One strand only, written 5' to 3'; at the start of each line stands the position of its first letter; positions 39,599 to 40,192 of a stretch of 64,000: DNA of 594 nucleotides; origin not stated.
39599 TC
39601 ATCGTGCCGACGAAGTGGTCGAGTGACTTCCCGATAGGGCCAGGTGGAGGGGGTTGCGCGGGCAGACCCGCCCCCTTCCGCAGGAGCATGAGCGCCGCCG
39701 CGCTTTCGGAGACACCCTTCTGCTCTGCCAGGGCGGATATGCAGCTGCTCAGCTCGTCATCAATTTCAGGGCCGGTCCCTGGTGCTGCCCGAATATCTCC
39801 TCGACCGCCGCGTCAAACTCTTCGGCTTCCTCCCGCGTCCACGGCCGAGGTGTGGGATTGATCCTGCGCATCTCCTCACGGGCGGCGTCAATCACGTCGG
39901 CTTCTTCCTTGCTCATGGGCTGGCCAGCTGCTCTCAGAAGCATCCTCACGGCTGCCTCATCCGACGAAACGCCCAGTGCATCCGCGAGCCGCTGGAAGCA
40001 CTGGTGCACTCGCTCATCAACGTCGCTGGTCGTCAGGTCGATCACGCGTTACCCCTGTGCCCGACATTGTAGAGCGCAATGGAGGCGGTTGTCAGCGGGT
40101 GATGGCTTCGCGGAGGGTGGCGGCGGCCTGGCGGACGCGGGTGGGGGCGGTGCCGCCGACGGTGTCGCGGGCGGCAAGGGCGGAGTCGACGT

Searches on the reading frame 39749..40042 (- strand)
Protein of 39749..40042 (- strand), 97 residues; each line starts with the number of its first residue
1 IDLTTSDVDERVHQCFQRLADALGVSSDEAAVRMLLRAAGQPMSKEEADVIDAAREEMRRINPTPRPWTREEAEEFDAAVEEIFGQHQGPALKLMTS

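Call 82: search_protein_families(library=pfam, proteins=[window:39749-40042:-], max_evalue=0.01)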
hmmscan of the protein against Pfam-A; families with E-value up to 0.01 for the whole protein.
window:39749-40042:- (97 aa): 1 family
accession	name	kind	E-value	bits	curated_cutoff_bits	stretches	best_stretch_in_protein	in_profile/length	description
PF03176.21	MMPL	-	0.0016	17.9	20.5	1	16-64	72-120/333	MMPL family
